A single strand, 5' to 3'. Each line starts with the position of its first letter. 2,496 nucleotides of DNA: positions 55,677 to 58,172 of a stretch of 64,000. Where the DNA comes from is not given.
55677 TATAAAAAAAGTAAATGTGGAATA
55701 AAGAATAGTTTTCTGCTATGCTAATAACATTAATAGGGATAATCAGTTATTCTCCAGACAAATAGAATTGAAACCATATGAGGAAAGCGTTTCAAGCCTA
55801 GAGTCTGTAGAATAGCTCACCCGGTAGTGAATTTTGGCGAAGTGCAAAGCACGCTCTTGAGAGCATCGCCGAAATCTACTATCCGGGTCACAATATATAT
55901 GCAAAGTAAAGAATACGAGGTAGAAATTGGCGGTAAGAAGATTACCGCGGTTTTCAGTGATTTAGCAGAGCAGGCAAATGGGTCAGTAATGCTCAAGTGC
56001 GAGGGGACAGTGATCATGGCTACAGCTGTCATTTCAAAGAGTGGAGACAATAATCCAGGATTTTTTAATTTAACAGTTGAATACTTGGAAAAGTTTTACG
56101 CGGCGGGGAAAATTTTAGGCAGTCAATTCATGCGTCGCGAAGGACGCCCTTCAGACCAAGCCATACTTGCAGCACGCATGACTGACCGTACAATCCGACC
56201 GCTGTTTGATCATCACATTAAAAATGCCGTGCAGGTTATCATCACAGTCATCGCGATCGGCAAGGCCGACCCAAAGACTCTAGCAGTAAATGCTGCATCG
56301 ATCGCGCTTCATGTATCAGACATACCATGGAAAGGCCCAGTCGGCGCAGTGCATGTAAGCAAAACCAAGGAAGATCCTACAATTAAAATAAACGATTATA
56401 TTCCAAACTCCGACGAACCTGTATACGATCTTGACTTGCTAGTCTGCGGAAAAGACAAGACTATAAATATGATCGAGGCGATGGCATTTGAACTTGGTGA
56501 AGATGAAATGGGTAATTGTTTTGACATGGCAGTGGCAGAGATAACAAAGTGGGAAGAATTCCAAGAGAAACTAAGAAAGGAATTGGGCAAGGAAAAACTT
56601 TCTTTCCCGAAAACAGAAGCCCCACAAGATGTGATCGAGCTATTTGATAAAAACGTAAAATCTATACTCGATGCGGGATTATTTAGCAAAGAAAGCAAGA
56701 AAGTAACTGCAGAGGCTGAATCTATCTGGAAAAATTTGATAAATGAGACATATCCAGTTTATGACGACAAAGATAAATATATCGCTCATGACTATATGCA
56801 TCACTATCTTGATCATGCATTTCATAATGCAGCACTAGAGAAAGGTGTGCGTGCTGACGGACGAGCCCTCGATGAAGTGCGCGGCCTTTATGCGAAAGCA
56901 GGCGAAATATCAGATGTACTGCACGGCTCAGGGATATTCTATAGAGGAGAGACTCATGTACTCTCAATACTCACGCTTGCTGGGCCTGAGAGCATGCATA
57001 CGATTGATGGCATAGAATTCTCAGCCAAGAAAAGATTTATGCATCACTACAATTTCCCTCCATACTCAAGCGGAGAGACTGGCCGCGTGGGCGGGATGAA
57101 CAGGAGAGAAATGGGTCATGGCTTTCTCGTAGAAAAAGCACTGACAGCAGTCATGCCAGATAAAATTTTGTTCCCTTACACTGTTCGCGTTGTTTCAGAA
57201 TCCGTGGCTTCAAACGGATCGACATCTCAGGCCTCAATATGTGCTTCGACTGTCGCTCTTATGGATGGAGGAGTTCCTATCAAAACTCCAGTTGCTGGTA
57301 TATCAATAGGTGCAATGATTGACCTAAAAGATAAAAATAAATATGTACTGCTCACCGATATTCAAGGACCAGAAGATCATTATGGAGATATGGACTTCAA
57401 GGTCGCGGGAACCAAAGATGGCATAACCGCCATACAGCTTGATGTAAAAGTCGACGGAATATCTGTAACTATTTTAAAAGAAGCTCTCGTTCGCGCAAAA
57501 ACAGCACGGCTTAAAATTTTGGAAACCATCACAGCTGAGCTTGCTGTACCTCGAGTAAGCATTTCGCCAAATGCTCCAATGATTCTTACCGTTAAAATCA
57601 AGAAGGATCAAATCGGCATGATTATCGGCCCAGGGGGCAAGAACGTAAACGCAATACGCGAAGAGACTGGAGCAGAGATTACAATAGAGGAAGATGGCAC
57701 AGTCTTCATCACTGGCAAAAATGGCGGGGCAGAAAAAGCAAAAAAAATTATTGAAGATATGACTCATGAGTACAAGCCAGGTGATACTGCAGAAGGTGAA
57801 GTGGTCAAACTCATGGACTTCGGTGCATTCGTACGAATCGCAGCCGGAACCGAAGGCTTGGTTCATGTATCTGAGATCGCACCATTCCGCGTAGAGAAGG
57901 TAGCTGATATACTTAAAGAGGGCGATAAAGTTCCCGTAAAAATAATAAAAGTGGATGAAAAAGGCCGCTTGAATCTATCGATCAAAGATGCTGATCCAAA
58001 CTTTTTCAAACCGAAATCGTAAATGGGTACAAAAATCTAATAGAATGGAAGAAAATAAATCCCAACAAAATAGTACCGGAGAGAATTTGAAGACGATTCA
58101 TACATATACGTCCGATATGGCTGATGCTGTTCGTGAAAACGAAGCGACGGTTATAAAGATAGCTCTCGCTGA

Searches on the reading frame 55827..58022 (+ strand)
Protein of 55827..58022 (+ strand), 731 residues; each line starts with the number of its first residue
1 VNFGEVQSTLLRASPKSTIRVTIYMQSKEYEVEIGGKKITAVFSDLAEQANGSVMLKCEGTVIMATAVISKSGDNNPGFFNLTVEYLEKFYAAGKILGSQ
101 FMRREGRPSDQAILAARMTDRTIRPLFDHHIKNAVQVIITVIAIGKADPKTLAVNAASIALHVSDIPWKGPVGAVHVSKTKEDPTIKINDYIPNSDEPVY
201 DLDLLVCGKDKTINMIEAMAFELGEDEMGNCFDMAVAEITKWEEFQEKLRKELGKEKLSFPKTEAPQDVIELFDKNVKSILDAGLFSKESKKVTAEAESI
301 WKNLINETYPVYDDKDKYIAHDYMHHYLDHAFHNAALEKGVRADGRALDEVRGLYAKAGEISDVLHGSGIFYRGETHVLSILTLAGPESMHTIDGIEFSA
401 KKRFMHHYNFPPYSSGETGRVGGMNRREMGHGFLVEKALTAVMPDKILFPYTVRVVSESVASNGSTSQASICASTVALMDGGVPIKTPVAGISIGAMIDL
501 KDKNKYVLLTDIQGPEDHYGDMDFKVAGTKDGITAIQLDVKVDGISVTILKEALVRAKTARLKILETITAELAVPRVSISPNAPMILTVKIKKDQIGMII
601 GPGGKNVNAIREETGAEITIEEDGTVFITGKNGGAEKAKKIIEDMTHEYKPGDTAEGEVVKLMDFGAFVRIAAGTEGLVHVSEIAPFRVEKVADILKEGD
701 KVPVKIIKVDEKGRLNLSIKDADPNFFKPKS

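Call 63: search_protein_families(library=pfam, proteins=[window:55827-58022:+], max_evalue=0.001)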
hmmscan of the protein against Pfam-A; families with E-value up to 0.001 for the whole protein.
window:55827-58022:+ (731 aa): 7 families
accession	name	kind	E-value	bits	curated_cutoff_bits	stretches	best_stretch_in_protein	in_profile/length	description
PF01138.27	RNase_PH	-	3.6e-41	141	25.5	2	38-167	4-130/130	3' exoribonuclease family, domain 1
PF00575.29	S1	-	5.2e-19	68.8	22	1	649-720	2-74/74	S1 RNA binding domain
PF00013.35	KH_1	-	8.5e-14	51.5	21.5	1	587-644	2-66/66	KH domain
PF22675.2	KH-I_KHDC4-BBP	-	4.7e-06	26.8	30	1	596-633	8-45/76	KHDC4/BBP-like, KH-domain type I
PF07650.23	KH_2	-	1.3e-05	25.3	22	1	574-628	15-68/78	KH domain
PF03725.20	RNase_PH_C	-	0.00065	20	20.8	0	488-558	2-65/67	3' exoribonuclease family, domain 2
PF13083.13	KH_KhpA-B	-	0.00077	19.8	32.1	0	584-611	28-55/73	KhpA/KhpB, KH domain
